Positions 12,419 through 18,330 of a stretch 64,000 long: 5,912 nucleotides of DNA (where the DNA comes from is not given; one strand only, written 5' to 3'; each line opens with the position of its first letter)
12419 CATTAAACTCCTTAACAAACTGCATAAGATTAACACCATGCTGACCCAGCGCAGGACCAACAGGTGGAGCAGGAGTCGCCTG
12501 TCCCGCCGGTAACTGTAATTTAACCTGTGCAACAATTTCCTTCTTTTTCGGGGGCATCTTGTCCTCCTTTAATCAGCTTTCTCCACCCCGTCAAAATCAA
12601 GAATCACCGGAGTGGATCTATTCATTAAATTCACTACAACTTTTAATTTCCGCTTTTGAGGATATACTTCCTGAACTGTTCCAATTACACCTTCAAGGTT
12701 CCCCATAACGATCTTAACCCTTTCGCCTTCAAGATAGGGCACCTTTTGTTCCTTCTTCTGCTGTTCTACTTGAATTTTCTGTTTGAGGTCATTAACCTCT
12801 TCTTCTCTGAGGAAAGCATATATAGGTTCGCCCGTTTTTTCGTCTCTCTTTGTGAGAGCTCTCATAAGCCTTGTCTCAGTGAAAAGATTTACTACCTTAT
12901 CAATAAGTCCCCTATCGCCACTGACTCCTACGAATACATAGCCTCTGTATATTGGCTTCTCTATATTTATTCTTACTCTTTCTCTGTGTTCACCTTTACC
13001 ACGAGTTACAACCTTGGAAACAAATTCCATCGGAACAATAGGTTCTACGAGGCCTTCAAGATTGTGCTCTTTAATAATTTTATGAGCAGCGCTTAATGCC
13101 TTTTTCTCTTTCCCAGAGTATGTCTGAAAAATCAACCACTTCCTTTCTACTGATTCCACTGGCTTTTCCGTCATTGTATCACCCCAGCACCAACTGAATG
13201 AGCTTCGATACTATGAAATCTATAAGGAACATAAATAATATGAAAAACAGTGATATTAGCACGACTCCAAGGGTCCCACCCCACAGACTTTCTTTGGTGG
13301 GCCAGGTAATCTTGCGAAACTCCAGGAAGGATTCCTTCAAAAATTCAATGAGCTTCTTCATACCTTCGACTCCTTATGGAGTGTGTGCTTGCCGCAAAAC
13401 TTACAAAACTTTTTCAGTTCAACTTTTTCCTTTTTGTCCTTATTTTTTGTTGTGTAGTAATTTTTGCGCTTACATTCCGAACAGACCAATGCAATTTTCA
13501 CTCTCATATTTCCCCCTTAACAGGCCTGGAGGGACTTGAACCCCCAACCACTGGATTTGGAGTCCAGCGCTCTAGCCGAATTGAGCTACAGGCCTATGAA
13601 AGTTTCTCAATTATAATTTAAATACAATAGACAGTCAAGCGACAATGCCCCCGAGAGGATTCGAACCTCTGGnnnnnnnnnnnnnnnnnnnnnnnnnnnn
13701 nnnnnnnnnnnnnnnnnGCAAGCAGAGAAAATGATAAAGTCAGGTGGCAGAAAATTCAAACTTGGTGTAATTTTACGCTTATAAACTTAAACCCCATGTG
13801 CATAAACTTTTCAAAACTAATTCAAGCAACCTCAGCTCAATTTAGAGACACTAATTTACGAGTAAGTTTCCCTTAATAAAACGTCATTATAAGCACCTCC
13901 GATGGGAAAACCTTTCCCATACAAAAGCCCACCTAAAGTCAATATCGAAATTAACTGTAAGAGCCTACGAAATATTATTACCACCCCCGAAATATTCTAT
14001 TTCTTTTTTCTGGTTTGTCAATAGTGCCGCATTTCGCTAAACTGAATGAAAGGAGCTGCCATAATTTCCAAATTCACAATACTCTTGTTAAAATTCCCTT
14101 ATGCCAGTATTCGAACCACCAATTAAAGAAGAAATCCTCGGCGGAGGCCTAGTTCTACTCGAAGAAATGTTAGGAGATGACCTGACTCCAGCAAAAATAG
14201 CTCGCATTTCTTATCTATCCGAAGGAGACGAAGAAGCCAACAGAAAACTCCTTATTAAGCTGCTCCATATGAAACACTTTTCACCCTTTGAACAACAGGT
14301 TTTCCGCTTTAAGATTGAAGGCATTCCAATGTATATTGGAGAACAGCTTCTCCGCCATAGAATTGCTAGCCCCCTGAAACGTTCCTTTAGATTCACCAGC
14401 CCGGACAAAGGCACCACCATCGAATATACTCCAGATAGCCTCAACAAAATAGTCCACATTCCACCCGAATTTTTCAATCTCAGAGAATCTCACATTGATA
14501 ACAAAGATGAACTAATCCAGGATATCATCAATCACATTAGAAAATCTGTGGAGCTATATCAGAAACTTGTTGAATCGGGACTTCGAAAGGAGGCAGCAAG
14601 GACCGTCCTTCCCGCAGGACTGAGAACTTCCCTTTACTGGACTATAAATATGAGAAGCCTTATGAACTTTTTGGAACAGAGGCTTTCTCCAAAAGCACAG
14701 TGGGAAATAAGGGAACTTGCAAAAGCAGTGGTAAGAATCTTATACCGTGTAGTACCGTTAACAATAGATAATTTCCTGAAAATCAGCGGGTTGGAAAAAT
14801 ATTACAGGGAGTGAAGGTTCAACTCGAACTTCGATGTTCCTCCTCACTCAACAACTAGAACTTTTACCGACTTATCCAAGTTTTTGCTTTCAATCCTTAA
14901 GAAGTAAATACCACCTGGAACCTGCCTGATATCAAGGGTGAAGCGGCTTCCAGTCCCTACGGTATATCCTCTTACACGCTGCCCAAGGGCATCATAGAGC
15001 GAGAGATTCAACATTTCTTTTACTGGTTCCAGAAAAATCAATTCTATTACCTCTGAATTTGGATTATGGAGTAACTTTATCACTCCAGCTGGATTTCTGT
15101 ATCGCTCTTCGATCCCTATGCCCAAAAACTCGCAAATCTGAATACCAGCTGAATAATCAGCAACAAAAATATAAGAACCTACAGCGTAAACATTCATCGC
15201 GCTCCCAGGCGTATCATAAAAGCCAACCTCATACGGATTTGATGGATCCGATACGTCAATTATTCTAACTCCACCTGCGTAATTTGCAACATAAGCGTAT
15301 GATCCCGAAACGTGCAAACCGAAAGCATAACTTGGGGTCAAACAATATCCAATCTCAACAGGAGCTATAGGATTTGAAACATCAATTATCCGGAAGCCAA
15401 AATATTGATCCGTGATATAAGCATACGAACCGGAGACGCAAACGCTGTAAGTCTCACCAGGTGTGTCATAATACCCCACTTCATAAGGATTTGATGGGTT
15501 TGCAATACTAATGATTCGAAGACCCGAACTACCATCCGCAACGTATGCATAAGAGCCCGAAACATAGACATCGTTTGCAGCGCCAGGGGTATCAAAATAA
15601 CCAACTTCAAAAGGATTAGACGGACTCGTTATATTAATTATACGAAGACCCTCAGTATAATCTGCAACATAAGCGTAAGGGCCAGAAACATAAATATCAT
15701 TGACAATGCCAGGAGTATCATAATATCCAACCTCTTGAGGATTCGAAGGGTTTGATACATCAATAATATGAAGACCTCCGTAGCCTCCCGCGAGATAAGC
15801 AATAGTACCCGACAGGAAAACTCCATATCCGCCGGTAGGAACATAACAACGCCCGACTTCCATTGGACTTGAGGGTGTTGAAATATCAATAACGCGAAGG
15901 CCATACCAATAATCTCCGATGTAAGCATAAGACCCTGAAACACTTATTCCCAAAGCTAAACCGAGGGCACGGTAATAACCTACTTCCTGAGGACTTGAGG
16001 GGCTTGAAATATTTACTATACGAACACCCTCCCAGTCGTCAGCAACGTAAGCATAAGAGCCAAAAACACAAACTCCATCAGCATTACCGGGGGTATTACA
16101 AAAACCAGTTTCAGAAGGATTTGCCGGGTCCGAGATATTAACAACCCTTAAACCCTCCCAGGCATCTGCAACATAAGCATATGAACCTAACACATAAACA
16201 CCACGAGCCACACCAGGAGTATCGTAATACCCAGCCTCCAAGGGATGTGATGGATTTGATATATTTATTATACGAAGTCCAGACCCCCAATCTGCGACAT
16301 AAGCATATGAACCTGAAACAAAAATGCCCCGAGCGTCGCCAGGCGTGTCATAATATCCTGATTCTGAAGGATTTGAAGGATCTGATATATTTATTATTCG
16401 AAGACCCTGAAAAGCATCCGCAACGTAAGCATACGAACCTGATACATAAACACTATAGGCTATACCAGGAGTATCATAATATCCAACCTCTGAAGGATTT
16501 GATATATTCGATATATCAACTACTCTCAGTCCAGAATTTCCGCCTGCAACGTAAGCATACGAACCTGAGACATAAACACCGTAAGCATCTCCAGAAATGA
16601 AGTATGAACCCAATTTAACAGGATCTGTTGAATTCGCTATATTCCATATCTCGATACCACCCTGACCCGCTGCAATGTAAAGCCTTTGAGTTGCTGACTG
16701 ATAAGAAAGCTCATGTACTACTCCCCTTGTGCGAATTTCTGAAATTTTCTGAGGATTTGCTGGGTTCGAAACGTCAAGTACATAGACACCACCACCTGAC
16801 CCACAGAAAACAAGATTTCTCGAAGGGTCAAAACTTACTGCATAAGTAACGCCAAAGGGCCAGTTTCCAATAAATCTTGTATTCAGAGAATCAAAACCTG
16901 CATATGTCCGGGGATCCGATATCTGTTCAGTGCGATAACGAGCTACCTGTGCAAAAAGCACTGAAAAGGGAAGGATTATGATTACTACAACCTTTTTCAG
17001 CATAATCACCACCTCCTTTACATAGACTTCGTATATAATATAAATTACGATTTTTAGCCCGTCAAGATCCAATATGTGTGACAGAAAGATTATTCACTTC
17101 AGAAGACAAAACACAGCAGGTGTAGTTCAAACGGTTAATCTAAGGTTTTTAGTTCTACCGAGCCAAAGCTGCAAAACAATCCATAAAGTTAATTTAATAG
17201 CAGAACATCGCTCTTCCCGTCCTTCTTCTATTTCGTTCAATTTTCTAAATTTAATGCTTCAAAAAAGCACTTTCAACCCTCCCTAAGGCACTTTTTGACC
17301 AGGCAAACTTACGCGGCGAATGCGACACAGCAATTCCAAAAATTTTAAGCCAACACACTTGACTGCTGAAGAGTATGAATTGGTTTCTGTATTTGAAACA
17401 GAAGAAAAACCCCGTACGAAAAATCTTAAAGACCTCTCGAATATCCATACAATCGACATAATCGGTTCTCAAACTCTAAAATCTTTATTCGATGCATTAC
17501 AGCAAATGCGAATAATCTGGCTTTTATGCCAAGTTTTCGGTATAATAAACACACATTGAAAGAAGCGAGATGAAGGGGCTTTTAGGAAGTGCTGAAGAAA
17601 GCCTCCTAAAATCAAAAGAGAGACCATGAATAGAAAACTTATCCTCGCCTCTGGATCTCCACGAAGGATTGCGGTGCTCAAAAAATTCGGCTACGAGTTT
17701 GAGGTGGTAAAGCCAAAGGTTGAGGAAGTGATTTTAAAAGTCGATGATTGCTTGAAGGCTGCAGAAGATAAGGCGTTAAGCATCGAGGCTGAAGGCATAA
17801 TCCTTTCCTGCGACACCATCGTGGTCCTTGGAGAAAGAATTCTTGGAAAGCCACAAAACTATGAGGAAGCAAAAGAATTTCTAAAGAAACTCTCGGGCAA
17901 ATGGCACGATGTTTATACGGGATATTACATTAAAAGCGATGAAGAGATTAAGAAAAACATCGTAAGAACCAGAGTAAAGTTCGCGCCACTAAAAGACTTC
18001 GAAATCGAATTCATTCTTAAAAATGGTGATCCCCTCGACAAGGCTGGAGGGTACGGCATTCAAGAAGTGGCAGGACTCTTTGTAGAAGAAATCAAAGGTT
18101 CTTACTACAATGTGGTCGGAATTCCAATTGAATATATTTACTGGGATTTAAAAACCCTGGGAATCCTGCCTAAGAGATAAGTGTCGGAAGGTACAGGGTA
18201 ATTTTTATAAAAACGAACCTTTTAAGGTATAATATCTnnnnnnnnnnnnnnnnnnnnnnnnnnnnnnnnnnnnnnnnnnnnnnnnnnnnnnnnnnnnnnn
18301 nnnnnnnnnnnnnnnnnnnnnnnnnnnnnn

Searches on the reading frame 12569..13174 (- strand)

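Call 66: search_protein_families(library=pfam, proteins=[window:12569-13174:-], max_evalue=0.00001)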
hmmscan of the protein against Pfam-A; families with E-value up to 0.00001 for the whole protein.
window:12569-13174:- (201 aa): 1 family
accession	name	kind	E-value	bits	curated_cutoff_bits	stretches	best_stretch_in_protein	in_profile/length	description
PF02357.24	NusG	-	1.2e-07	32.6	22.2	1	12-129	2-91/93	Transcription termination factor nusG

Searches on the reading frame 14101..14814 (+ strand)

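Call 66: search_protein_families(library=pfam, proteins=[window:14101-14814:+], max_evalue=0.00001)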
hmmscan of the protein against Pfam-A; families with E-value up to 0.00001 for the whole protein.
window:14101-14814:+ (237 aa): 1 family
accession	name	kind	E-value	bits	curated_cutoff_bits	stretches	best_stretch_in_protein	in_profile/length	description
PF02511.20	Thy1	-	5.9e-48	163.6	24.8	1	19-219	2-190/191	Thymidylate synthase complementing protein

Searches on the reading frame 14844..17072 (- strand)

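Call 66: search_protein_families(library=pfam, proteins=[window:14844-17072:-], max_evalue=0.00001)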
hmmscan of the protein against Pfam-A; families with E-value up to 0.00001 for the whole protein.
window:14844-17072:- (742 aa): 4 families
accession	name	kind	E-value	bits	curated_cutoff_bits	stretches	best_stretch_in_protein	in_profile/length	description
PF08309.17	LVIVD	-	2.4e-139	452.9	20.2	11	244-285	1-42/42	LVIVD repeat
PF18962.6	Por_Secre_tail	-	1.2e-07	32.3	27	1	670-739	4-74/75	Secretion system C-terminal sorting domain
PF09826.15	Beta_propel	-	7.2e-07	28.9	22.4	0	434-553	32-127/495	Beta propeller domain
PF05694.17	SBP56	-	2.5e-06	27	34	0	88-130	320-362/453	56kDa selenium binding protein (SBP56)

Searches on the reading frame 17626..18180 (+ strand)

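Call 66: search_protein_families(library=pfam, proteins=[window:17626-18180:+], max_evalue=0.00001)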
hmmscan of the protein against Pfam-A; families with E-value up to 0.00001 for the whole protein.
window:17626-18180:+ (184 aa): 1 family
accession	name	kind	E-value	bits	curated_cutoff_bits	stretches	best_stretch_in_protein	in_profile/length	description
PF02545.19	Maf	-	7.2e-51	173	27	1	4-176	1-185/187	Maf-like protein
